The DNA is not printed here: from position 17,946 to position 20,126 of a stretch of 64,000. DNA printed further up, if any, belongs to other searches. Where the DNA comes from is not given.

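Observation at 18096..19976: Signal-peptide protein with a His-rich metal-binding tract and a MutS-type (domain V) ABC ATPase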

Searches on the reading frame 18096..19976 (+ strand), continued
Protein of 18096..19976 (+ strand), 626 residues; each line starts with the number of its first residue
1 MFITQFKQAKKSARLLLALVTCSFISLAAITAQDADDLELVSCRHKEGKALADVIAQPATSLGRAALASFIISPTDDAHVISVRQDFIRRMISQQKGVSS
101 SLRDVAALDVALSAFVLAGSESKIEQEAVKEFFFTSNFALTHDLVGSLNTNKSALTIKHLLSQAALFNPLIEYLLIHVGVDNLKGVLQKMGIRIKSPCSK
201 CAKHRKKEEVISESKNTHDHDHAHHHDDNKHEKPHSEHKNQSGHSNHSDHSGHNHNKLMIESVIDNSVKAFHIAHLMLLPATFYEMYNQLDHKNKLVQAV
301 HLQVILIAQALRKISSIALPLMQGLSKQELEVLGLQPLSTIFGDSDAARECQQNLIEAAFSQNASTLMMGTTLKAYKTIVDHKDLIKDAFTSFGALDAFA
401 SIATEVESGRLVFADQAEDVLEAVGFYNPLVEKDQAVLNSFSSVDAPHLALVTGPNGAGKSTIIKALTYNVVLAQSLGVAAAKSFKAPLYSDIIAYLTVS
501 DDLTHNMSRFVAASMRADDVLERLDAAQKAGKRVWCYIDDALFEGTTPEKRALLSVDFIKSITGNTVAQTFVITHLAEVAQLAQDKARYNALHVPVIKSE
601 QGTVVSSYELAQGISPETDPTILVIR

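Call 56: find_encoding_contigs(protein=P0051, flank=8000, max_places=1)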
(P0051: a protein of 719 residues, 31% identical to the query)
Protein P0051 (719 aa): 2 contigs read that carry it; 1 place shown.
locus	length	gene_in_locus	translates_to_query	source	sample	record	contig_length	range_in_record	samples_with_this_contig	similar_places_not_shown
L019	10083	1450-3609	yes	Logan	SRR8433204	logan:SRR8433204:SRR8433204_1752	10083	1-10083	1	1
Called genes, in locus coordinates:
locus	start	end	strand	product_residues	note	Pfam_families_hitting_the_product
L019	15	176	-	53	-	-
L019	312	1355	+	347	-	PF01625:PMSR, PF01641:SelR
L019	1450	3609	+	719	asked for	PF05192:MutS_III (weak), PF00488:MutS_V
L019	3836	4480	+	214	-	PF00583:Acetyltransf_1, PF13673:Acetyltransf_10, PF13508:Acetyltransf_7, PF08445:FR47 (weak)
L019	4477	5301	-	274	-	PF01098:FTSW_RODA_SPOVE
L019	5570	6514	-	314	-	-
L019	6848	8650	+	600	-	-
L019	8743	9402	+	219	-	-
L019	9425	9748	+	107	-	-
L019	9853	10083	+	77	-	?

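Call 67: find_encoding_contigs(protein=P0025, flank=3000, max_places=1)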
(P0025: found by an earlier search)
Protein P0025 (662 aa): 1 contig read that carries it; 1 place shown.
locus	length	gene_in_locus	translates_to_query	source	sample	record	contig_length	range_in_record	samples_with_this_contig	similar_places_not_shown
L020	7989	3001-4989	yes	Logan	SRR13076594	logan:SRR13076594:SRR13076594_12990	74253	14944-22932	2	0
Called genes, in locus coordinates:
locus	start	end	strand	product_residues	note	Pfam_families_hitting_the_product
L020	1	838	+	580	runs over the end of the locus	-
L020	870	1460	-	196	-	-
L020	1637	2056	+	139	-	-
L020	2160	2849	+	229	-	PF01027:Bax1-I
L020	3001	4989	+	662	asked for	PF05192:MutS_III (weak), PF13476:AAA_23 (weak), PF00488:MutS_V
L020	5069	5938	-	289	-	PF00892:EamA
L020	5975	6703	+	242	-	-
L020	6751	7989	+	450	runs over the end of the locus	PF01145:Band_7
